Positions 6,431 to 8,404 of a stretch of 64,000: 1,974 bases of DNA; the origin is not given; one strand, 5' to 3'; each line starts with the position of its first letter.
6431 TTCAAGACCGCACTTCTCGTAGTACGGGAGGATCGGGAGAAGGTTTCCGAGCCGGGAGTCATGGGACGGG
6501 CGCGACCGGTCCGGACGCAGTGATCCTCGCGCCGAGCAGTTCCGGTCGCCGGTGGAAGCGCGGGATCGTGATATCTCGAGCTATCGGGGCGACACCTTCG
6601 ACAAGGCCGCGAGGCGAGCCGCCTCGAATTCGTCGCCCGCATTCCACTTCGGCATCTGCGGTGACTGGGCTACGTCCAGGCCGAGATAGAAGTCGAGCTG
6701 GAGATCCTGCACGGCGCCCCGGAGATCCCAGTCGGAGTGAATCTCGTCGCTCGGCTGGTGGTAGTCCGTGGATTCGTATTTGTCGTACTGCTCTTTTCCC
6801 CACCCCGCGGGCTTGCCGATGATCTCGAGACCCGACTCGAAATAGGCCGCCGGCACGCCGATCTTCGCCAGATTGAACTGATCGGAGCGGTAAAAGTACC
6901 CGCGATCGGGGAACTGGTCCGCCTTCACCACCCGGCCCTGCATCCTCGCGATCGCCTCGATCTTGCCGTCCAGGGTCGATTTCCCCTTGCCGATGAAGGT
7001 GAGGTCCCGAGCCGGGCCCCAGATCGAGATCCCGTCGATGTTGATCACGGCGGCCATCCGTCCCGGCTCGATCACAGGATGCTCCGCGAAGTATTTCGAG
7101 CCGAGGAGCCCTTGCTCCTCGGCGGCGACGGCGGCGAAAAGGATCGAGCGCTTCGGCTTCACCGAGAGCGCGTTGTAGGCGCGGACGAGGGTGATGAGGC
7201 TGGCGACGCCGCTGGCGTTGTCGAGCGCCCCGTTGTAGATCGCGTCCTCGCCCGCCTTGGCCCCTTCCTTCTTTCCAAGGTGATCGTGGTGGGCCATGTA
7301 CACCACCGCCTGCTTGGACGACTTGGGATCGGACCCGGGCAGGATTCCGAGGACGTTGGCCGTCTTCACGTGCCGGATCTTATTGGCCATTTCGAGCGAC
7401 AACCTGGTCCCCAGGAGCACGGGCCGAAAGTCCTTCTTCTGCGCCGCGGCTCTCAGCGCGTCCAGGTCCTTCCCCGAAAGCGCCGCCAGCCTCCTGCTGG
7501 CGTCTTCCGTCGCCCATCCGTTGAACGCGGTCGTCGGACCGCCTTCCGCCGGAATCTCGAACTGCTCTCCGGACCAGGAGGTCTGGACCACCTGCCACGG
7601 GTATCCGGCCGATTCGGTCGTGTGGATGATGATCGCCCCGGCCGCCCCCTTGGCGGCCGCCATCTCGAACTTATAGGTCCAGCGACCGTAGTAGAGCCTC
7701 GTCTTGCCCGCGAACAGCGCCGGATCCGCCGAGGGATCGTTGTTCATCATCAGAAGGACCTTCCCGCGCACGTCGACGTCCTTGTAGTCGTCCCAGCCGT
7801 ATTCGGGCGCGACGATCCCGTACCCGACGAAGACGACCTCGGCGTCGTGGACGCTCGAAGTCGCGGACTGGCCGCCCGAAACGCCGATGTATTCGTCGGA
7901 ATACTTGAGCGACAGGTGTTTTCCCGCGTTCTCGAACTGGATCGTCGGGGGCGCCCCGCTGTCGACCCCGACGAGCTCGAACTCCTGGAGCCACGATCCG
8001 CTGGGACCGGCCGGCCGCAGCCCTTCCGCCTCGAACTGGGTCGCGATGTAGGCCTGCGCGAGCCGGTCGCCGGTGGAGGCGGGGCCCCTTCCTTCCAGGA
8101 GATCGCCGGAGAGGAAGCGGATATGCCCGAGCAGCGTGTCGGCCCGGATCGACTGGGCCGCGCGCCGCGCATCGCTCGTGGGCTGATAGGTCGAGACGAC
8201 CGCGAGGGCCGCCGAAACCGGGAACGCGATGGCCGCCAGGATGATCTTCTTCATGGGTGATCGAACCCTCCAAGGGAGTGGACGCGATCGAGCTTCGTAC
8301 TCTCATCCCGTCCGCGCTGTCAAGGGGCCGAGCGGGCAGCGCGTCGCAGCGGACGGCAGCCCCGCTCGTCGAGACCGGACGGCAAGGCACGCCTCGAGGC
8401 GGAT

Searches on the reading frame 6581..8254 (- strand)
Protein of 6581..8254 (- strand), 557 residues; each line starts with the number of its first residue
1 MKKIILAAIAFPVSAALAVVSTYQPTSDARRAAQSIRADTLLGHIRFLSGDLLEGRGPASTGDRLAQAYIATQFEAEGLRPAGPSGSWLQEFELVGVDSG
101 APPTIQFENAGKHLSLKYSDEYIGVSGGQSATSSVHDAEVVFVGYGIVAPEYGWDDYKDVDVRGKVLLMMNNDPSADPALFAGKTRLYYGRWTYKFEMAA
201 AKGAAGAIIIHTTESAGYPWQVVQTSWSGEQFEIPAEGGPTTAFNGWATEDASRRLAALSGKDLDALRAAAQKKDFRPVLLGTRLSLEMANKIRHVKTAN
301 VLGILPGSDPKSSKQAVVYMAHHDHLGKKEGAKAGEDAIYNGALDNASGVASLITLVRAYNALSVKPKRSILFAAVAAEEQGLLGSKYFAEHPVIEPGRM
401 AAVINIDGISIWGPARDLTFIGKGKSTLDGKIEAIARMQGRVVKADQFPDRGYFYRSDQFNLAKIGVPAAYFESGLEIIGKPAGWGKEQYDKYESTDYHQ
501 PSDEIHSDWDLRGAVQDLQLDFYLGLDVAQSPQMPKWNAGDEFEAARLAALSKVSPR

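Call 73: search_protein_families(library=pfam, proteins=[window:6581-8254:-], max_evalue=0.00001)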
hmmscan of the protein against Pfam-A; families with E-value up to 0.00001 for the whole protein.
window:6581-8254:- (557 aa): 2 families
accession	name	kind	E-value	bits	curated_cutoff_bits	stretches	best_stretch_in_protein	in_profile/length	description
PF04389.22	Peptidase_M28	-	1.8e-41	142.5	21.3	1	300-521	1-191/193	Peptidase family M28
PF01546.33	Peptidase_M20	-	2.6e-06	27.9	24.6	1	342-414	32-100/206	Peptidase family M20/M25/M40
